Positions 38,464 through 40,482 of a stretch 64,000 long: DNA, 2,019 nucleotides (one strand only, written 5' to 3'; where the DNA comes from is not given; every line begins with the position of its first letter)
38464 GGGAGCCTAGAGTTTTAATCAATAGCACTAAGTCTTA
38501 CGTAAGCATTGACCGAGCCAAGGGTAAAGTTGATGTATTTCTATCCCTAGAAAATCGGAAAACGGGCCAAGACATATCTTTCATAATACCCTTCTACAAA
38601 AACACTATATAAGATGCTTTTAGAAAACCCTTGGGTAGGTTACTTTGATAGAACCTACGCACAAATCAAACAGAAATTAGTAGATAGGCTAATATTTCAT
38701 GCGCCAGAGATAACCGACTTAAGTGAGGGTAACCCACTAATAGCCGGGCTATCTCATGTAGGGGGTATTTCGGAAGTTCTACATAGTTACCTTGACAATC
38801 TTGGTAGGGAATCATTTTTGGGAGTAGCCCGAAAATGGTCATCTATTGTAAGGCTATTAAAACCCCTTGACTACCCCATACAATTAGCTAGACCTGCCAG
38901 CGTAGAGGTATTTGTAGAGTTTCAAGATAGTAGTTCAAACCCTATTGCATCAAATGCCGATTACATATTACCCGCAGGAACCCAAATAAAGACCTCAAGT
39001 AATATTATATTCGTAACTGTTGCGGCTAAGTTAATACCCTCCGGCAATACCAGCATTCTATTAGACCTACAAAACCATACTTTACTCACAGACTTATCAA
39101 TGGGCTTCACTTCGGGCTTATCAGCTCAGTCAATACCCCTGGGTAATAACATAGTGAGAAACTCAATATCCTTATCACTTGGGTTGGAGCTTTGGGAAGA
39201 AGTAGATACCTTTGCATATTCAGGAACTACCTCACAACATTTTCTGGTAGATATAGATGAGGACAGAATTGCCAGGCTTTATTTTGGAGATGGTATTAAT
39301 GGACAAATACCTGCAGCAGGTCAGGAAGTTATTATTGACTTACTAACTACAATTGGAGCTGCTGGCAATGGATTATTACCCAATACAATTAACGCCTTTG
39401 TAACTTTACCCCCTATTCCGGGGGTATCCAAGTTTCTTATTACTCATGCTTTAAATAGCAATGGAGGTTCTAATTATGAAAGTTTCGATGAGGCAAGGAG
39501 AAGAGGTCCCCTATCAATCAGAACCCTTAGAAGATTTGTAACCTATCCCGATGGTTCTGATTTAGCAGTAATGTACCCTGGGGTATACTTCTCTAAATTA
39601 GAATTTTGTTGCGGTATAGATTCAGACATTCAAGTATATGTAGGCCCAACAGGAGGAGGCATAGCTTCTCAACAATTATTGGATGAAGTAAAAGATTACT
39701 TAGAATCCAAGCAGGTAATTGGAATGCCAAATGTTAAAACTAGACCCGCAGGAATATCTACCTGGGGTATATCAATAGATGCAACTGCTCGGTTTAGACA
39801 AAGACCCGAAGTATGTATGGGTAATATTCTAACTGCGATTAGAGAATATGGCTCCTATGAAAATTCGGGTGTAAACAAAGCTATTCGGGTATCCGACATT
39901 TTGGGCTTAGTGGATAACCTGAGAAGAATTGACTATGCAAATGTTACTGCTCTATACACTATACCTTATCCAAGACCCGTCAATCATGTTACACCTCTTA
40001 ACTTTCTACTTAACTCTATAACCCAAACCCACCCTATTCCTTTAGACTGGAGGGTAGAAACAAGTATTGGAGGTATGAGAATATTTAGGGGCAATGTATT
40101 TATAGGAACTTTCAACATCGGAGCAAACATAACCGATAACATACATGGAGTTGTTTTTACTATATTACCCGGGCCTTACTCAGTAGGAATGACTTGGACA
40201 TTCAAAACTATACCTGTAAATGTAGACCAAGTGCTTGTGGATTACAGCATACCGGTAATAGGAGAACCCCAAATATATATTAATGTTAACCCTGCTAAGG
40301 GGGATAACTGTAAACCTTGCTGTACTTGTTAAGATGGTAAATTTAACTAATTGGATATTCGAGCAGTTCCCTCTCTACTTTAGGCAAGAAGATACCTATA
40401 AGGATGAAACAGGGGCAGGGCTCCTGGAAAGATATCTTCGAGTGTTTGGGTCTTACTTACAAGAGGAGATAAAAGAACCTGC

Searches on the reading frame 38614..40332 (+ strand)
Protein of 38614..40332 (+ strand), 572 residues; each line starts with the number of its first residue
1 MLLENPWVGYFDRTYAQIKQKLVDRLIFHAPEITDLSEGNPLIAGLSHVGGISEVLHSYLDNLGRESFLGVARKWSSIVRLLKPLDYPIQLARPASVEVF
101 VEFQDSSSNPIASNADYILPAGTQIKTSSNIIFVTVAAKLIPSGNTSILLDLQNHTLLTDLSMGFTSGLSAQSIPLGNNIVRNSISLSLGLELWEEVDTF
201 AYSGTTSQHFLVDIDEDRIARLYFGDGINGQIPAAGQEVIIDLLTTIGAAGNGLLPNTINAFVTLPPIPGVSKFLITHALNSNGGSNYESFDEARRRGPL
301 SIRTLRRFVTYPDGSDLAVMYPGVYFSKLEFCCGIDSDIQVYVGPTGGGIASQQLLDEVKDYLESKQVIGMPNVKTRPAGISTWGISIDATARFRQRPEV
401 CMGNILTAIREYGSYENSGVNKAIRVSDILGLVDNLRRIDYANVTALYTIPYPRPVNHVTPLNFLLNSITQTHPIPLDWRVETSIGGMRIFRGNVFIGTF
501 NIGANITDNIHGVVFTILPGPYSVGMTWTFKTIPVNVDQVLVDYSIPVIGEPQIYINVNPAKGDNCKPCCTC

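Call 10: search_protein_families(library=phrogs, proteins=[window:38614-40332:+])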
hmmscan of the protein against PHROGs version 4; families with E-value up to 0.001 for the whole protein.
window:38614-40332:+ (572 aa): 3 families
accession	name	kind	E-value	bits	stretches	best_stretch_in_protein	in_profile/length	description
phrog_6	-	tail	2.8e-18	66.9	1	10-430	67-367/548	baseplate wedge subunit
phrog_219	-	tail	2.8e-18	66.8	1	63-313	59-318/598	baseplate wedge subunit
phrog_1369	-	tail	4.8e-06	26.6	1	113-249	94-233/489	baseplate protein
